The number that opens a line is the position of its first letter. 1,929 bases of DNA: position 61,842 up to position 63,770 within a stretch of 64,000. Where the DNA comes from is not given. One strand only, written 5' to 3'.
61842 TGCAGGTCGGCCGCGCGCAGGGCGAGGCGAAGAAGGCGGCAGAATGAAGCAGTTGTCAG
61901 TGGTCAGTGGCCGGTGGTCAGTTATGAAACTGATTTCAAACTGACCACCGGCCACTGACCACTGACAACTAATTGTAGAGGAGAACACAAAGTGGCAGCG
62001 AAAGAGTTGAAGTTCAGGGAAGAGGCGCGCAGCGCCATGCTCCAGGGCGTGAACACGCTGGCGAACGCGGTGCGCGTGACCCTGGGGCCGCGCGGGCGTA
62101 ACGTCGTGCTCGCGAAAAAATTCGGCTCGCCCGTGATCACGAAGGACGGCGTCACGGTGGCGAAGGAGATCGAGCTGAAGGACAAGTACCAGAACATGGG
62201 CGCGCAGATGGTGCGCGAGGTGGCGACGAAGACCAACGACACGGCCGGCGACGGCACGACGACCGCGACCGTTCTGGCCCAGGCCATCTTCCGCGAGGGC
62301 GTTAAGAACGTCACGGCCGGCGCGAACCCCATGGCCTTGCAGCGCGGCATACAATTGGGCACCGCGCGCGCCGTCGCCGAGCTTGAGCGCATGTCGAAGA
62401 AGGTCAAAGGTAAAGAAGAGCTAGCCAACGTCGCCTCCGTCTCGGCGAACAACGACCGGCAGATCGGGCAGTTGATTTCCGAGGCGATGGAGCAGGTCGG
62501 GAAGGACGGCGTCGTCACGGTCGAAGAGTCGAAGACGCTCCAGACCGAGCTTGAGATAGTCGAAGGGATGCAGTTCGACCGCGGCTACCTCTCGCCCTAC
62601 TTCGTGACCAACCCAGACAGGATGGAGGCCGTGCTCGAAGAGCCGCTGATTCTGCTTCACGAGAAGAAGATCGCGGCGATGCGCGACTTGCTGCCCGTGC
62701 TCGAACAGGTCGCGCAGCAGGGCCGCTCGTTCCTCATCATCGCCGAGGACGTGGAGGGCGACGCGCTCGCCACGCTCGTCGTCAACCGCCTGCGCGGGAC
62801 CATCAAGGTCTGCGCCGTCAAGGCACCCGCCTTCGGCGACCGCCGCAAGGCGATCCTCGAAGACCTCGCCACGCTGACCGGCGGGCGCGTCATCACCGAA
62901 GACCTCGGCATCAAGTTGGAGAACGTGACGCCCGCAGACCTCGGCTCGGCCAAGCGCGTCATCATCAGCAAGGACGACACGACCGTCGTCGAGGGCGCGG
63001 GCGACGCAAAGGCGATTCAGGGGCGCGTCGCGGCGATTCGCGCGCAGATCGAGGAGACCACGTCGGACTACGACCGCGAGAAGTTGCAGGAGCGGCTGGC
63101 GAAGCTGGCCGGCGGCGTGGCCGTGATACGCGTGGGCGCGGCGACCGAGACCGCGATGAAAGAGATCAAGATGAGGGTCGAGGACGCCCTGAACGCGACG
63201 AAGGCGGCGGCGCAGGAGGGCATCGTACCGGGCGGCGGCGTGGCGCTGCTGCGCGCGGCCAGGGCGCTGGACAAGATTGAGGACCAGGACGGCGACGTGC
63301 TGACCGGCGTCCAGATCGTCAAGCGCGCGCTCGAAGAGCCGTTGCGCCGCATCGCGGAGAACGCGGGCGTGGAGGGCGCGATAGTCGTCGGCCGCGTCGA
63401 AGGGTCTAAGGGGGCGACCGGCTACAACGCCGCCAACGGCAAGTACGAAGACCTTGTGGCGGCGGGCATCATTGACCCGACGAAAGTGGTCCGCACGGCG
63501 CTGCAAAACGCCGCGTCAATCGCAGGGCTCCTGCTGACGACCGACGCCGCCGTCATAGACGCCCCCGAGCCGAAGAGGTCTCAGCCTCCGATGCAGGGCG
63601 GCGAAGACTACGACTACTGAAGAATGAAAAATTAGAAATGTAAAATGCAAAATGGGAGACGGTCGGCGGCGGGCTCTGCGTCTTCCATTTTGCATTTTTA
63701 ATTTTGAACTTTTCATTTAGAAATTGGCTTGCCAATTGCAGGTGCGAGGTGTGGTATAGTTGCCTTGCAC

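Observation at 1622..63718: About 15 long hairpins with tandem-repetitive arms, almost all abutting stop codons: a dense non-coding element class I cannot name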

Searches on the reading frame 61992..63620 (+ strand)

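Call 12: search_protein_families(library=pfam, proteins=[window:61992-63620:+])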
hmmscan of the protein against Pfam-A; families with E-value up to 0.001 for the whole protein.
window:61992-63620:+ (542 aa): 1 family
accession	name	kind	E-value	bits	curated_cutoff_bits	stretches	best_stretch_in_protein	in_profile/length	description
PF00118.29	Cpn60_TCP1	-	4.2e-80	270.2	34.3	1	23-523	1-488/490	TCP-1/cpn60 chaperonin family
